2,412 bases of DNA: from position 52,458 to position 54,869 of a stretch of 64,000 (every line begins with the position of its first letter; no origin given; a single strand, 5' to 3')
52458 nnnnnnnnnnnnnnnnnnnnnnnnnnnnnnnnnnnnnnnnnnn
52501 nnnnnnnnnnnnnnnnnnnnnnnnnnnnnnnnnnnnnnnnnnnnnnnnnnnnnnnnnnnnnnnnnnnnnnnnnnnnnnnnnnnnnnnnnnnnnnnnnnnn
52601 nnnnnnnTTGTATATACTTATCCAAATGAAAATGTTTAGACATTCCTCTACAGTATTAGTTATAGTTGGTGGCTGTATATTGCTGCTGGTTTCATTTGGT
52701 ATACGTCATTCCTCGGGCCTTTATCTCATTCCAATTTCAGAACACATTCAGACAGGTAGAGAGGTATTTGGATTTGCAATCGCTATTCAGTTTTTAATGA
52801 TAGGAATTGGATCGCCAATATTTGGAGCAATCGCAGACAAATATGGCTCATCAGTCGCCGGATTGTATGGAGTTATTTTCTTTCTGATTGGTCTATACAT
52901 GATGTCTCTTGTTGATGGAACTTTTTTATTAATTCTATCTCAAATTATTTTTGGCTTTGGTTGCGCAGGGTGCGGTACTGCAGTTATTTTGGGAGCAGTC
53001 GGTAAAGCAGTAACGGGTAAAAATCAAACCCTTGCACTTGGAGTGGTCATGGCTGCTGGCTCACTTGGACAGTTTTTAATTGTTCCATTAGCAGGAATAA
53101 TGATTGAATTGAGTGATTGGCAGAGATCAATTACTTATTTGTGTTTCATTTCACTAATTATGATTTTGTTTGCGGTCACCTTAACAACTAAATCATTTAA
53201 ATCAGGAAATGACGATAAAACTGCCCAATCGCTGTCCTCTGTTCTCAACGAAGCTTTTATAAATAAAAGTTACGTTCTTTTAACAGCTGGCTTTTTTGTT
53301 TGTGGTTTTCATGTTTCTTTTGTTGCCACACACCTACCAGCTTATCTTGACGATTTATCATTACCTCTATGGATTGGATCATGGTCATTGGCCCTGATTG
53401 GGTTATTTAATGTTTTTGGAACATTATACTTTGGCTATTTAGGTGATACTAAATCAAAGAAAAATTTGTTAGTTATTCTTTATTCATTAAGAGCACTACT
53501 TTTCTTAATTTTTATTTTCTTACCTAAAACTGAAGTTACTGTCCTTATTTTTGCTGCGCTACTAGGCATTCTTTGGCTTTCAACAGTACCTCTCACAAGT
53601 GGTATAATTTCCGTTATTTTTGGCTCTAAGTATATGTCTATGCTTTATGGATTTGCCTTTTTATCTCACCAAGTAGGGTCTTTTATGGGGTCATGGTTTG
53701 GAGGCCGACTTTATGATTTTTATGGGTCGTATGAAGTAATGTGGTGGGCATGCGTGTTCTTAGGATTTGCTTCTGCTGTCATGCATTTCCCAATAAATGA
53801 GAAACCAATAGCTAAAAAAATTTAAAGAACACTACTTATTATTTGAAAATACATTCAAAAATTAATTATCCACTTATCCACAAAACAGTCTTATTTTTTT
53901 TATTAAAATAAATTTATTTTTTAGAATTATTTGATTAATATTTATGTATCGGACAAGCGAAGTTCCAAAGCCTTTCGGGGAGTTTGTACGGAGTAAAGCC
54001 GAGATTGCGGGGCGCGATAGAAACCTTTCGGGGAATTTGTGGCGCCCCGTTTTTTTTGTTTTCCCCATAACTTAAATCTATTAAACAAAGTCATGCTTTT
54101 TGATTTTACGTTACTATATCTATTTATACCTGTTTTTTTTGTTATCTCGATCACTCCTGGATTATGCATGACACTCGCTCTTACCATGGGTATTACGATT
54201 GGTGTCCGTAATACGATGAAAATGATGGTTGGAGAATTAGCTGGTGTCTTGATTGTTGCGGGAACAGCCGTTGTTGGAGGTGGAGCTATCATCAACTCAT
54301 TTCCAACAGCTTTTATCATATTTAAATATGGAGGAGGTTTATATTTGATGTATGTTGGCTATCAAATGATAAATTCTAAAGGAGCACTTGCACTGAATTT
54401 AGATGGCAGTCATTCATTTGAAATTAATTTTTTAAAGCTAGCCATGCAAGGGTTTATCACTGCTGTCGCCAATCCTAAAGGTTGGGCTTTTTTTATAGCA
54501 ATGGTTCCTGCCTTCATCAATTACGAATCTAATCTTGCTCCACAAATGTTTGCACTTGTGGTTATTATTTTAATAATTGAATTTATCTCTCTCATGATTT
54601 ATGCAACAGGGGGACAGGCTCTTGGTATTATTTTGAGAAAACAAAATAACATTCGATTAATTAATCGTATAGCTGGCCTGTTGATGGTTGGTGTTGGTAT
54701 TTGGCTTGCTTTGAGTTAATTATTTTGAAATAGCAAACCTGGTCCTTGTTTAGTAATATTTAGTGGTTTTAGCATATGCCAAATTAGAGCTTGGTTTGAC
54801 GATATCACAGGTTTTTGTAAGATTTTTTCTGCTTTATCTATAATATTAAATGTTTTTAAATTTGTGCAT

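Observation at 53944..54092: GC-rich structured leader with an internal 20-nt direct repeat and a strong terminator ahead of a LysE/RhtB exporter: candidate unclassified riboswitch/attenuator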

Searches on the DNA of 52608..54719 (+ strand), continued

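Call 55: search_with_rna_model(model_id=R1, sources=[window, L001, L002, L003, L004, L005, L006, L007, L008, L009, L010, L011, L012, L013, L014, L015, L017, L018, L019, L020, L021, L022, L024, L040, L098, L105, L108, L120, L132, L133, L137, L149, L169, L200, L209, L210, L211, L212, L213, L214, L215, L216, L217, L218, L219, L220, L221, L222, L223, L224, L225, L226, L227, L228, L229, L230, L231], max_evalue=0.000001, make_alignment=true)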
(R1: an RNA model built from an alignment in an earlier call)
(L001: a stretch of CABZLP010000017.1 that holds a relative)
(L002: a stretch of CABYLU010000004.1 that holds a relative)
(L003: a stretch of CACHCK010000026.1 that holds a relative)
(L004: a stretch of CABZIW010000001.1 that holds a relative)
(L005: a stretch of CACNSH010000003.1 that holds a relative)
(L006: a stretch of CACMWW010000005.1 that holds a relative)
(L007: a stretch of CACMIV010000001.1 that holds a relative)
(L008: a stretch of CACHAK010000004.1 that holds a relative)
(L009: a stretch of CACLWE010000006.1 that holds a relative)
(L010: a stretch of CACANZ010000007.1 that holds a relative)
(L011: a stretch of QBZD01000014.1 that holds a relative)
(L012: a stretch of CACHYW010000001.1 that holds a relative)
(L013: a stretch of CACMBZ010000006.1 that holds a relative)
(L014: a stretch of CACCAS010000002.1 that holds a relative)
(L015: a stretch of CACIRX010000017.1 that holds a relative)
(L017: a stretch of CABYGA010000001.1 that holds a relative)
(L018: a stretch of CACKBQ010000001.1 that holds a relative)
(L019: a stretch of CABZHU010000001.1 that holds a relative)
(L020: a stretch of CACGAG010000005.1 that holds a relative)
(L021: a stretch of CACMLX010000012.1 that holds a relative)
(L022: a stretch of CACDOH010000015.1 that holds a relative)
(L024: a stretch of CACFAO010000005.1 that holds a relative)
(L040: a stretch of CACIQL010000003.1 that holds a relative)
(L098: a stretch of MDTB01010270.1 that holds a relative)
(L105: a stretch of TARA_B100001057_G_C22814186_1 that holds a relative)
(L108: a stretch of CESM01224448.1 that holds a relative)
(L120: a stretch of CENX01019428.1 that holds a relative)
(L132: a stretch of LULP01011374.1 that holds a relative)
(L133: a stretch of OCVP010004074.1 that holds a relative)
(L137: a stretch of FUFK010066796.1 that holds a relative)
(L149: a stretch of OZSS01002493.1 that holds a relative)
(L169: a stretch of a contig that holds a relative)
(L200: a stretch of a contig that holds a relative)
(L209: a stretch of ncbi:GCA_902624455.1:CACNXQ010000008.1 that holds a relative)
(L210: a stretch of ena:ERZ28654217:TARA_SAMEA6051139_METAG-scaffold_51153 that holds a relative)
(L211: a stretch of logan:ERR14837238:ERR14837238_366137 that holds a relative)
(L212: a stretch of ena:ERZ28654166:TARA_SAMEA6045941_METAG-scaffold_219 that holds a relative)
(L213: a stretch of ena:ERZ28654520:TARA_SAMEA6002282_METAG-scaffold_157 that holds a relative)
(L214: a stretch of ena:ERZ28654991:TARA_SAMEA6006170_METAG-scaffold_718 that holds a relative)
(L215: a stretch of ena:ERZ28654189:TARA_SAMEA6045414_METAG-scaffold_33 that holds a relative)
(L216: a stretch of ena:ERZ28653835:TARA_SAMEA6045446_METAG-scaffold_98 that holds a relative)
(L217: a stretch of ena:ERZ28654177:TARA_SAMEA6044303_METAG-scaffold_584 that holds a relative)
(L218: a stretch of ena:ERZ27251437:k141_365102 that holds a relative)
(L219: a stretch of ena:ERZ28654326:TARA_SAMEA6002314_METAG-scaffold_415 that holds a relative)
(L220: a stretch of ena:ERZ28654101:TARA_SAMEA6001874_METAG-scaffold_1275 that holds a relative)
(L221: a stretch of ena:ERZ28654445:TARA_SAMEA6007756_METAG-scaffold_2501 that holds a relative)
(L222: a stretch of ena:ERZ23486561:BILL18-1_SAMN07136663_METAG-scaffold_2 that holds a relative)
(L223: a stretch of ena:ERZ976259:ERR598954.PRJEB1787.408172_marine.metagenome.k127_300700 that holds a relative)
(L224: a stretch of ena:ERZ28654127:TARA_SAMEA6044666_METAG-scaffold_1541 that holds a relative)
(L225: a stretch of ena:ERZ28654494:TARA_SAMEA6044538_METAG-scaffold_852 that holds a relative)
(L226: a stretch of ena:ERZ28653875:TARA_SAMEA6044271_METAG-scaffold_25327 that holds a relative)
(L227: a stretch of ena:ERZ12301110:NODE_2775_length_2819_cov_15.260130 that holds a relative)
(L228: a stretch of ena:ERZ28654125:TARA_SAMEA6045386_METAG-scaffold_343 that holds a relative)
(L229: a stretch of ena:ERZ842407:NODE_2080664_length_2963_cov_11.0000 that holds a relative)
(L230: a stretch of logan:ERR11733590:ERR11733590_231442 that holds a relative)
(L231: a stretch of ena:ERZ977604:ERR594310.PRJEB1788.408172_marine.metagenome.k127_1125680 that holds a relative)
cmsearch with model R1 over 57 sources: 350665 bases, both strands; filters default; matches with E-value up to 0.000001: 53.
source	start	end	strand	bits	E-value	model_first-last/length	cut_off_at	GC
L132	1384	1495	-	129.6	2.9e-35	1-113/113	no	0.54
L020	411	522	+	129.3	3.5e-35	1-113/113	no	0.54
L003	97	208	+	128.9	4.4e-35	1-113/113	no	0.54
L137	3137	3248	+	128.6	5.5e-35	1-113/113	no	0.54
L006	2863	2974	+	128.6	5.6e-35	1-113/113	no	0.54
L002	2863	2974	+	128.5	6.1e-35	1-113/113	no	0.54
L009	2862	2973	+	128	8.3e-35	1-113/113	no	0.54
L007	2862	2973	+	128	8.5e-35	1-113/113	no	0.54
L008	2862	2973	+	128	8.5e-35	1-113/113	no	0.54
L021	2559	2670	+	127.8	9.3e-35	1-113/113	no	0.55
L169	2672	2783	+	127.8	9.3e-35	1-113/113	no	0.55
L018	2863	2974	+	127.3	1.3e-34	1-113/113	no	0.54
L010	2863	2974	+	127.3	1.4e-34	1-113/113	no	0.55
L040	2862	2973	+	127.3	1.4e-34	1-113/113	no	0.54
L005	2863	2974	+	127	1.6e-34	1-113/113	no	0.56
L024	2820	2931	+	126.9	1.7e-34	1-113/113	no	0.54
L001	2854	2967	+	126.9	1.8e-34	1-113/113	no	0.51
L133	404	515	+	126.5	2.3e-34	1-113/113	no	0.56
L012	2853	2966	+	126.1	3e-34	1-113/113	no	0.47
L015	2862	2973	+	125.9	3.4e-34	1-113/113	no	0.54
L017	2854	2967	+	125.7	4.1e-34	1-113/113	no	0.46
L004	2863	2974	+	125.3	5.3e-34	1-113/113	no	0.57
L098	3293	3404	+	123.8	1.4e-33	1-113/113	no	0.54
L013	2862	2973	+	123.8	1.5e-33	1-113/113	no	0.54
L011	2853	2966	+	123.5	1.8e-33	1-113/113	no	0.47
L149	6486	6599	-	123.4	1.9e-33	1-113/113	no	0.46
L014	2854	2967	+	122.7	3.1e-33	1-113/113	no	0.49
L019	2853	2966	+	122.1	4.6e-33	1-113/113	no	0.46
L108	8869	8982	-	117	1.5e-31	1-113/113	no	0.48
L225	1834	1947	+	109.9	1.8e-29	1-113/113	no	0.51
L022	2855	2968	+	109.6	2.2e-29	1-113/113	no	0.47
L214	2521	2634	+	108.7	4.2e-29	1-113/113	no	0.51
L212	2521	2634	+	108.4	4.9e-29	1-113/113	no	0.52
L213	2521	2634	+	108.4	4.9e-29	1-113/113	no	0.52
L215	2521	2634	+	108.4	4.9e-29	1-113/113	no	0.52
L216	2521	2634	+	108.4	4.9e-29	1-113/113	no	0.52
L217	2521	2634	+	108.4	4.9e-29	1-113/113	no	0.52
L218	2285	2398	+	108.4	4.9e-29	1-113/113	no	0.52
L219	2262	2375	+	108.4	4.9e-29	1-113/113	no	0.52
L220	2062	2175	+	108.4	4.9e-29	1-113/113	no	0.52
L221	1999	2112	+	108.4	4.9e-29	1-113/113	no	0.52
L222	2521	2634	+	108.4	4.9e-29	1-113/113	no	0.52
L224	2020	2133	+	108.4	4.9e-29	1-113/113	no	0.52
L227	1722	1835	+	108.4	4.9e-29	1-113/113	no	0.52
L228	1689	1802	+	108.4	4.9e-29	1-113/113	no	0.52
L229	1486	1599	+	108.4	4.9e-29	1-113/113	no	0.52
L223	2521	2634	+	108.1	6e-29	1-113/113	no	0.52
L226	1729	1842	+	108.1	6e-29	1-113/113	no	0.52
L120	3413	3526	-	102.4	3e-27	1-113/113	no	0.54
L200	9339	9451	-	90.7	8.2e-24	1-113/113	no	0.5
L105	1886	1998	-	90.2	1.2e-23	1-113/113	no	0.46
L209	3800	3911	+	76.5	1.2e-19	1-113/113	no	0.5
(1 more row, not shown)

Alignment A2: 53 matches aligned to the model, 114 columns, each read 5' to 3' on its own strand. Consensus structure (alignment columns), stored with it:
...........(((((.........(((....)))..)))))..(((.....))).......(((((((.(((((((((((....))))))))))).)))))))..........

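Call 76: search_with_rna_model(model_id=R1, sources=[L232, L233, L234, L235, L236, L237, L238, L239, L240, L241, L242, L200, L209, L105], max_evalue=0.001, make_alignment=true)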
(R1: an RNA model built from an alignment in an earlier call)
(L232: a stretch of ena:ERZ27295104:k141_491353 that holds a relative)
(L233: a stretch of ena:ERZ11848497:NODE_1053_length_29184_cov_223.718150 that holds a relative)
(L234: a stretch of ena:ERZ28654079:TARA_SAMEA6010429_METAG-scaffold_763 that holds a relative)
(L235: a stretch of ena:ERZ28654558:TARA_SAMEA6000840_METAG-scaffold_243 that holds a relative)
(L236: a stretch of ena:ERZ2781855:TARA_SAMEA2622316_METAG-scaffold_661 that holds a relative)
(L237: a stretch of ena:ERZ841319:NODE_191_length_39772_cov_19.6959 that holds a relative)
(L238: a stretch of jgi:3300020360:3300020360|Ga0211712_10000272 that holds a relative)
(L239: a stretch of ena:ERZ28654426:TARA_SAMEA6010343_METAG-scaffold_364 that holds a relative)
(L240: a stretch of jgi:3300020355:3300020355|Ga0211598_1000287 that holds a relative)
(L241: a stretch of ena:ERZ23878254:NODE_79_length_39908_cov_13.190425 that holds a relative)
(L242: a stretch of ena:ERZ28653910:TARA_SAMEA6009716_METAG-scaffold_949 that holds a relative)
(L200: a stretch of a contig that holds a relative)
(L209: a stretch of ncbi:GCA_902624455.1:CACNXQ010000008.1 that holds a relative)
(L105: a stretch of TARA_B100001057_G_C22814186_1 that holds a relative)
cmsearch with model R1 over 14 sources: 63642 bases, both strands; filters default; matches with E-value up to 0.001: 13.
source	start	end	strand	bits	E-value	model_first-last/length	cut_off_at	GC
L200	9339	9451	-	90.7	1.5e-24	1-113/113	no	0.5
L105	1886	1998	-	90.2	2.1e-24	1-113/113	no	0.46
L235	2799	2911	+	85.8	4.2e-23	1-113/113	no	0.51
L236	2799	2911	+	85.8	4.2e-23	1-113/113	no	0.51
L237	2799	2911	+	85.8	4.2e-23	1-113/113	no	0.51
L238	2799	2911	+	85.8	4.2e-23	1-113/113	no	0.51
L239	2800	2912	+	85.8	4.2e-23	1-113/113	no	0.51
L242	2799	2911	+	85.8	4.2e-23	1-113/113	no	0.51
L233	2799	2911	+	83.6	1.8e-22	1-113/113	no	0.52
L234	2799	2910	+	81.2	9.2e-22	1-113/113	no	0.52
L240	2800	2911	+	81.2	9.2e-22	1-113/113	no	0.52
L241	2799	2910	+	81.2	9.2e-22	1-113/113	no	0.52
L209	3800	3911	+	76.5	2.2e-20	1-113/113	no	0.5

Alignment A3: 13 matches aligned to the model, 113 columns, each read 5' to 3' on its own strand. Consensus structure (alignment columns), stored with it:
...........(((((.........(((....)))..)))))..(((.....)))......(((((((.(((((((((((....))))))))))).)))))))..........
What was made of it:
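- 53948..54057 (+): The conserved RNA, about 110 nt, from the presumed transcription start to the end of the U-tract. It found 63 copies (40 distinct) in related loci (calls 55, 76).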

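Call 92: search_rna_families(source=L005, start=2780, end=3010, threshold=evalue, max_evalue=10)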
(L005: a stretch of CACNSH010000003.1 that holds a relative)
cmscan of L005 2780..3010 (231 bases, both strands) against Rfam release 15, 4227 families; matches with E-value up to 10: 2.
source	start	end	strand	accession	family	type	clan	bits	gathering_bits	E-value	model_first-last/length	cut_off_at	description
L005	2962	2983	-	RF01079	RF_site3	Cis-reg; frameshift_element;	-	13.2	50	7.4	1-39/39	no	Putative RNA-dependent RNA polymerase ribosomal frameshift site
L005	2880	2979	+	RF00519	suhB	Gene; sRNA;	CL00108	10.9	41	9.3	1-77/77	no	Makes More Granules Regulator RNA (mmgR)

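Call 93: search_rna_families(source=L235, start=2720, end=2950, threshold=evalue, max_evalue=10)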
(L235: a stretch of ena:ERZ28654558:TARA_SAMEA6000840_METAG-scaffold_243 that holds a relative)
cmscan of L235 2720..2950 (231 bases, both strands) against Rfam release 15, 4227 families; matches with E-value up to 10: 6.
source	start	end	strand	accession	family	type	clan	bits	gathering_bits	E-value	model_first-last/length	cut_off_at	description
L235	2754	2857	+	RF03922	MIR2119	Gene; miRNA;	-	18.8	73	4.5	1-188/188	no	MIR2119 microRNA precursor family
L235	2793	2847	+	RF03500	mir-1262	Gene; miRNA;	-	16.3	70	1.4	18-72/91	no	mir-1262 microRNA precursor family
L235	2720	2849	-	RF04205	MIR2606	Gene; miRNA;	-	16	139.7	7.4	1-130/165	3'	MIR2606 microRNA precursor family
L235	2741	2779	+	RF00079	OmrA-B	Gene; sRNA;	-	13.2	40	4.8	1-87/87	no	OmrA-B family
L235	2775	2816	+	RF02143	HYMAI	Gene; lncRNA;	-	12.6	80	1.6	200-241/241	no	Hydatidiform mole associated and imprinted conserved region 1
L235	2844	2918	+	RF01952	SOX2OT_exon2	Gene; lncRNA;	-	11.1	45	2.9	1-69/69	no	SOX2 overlapping transcript exon 2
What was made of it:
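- Closest known: Alphaproteobacterial sRNA MmgR / suhB. Same: It is the only recurrent weak Rfam hit: 11-18 bits in three of the four lineages tested (W, A and B; none in lineage C, call 93).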

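Call 94: search_rna_families(source=L011, start=2780, end=3010, threshold=evalue, max_evalue=10)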
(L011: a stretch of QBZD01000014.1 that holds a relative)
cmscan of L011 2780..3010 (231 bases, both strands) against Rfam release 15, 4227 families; matches with E-value up to 10: 2.
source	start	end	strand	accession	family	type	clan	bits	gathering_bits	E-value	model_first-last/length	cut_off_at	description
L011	2923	2972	+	RF00519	suhB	Gene; sRNA;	CL00108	18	41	0.14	1-77/77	no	Makes More Granules Regulator RNA (mmgR)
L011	2823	2872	-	RF02943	Bacteroidales-2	Gene; sRNA;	-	9.5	204.3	2.6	336-385/392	no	Bacteroidales-2 RNA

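Call 95: search_rna_families(source=L011, start=2840, end=2990, threshold=evalue, max_evalue=5, show_alignments=2)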
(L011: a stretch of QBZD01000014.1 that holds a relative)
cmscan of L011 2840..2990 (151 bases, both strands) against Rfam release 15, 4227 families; matches with E-value up to 5: 1.
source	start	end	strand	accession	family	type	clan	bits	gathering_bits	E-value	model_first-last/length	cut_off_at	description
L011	2923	2972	+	RF00519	suhB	Gene; sRNA;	CL00108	18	41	0.092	1-77/77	no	Makes More Granules Regulator RNA (mmgR)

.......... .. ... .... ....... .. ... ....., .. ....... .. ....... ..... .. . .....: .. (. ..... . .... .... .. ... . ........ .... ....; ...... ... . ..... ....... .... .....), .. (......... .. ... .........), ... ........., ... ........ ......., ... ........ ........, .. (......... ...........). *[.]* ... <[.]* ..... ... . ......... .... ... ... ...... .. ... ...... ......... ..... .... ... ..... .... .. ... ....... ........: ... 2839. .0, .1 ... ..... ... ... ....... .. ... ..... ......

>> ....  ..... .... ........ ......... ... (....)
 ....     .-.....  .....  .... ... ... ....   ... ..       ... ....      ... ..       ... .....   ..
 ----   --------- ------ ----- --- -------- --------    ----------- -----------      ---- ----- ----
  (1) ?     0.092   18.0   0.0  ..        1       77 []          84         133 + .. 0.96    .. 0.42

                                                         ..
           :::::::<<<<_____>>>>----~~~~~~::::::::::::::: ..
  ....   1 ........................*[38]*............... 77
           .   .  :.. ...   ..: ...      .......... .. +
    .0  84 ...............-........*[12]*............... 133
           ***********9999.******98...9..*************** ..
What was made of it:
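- Closest known: Alphaproteobacterial sRNA MmgR / suhB. Different: The alignment covers only a 4-bp hairpin and the U-run, and it skips 38 core positions, including the part that defines the family (call 95).
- Tried and rejected: The recurrent suhB/mmgR hit covers only a hairpin plus the U-run (call 95).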

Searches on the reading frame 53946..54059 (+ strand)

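Call 38: search_protein_families(library=pfam, proteins=[L200:9046-9345:+, L200:7987-9003:-, L200:4343-5020:-, L200:6668-7990:+, L200:5527-6675:+], max_evalue=0.01)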
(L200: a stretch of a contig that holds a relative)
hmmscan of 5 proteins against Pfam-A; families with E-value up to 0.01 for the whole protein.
L200:9046-9345:+ (99 aa): 0 families

L200:7987-9003:- (338 aa): 1 family
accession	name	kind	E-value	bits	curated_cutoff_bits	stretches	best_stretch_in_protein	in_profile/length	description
PF00291.31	PALP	-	1e-46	160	35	1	11-321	3-293/295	Pyridoxal-phosphate dependent enzyme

L200:4343-5020:- (225 aa): 3 families
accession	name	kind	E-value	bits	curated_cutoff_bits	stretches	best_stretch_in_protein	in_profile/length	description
PF01786.24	AOX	-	2.3e-87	292.6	22.7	1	4-197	10-215/216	Alternative oxidase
PF03232.19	COQ7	-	0.003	17.6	23.5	1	76-193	37-140/169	Ubiquinone biosynthesis protein COQ7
PF06480.20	FtsH_ext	-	0.0035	18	25.5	1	105-158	3-47/103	FtsH Extracellular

L200:6668-7990:+ (440 aa): 2 families
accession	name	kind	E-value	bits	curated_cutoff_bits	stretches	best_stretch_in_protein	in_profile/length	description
PF03109.22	ABC1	-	4e-55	187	22.9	1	99-338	3-242/244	ABC1 atypical kinase-like domain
PF00069.31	Pkinase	-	0.00027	20.9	31.7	1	217-318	51-153/263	Protein kinase domain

L200:5527-6675:+ (382 aa): 1 family
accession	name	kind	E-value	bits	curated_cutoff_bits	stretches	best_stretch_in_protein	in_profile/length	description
PF03441.19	FAD_binding_7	-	2.4e-18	66.7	27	1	74-203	1-135/203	FAD binding domain of DNA photolyase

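Call 87: search_protein_families(library=ncbifam, proteins=[L200:9046-9345:+], max_evalue=0.001)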
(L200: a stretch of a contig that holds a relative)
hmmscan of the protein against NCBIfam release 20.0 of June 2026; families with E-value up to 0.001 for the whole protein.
L200:9046-9345:+ (99 aa): 0 families
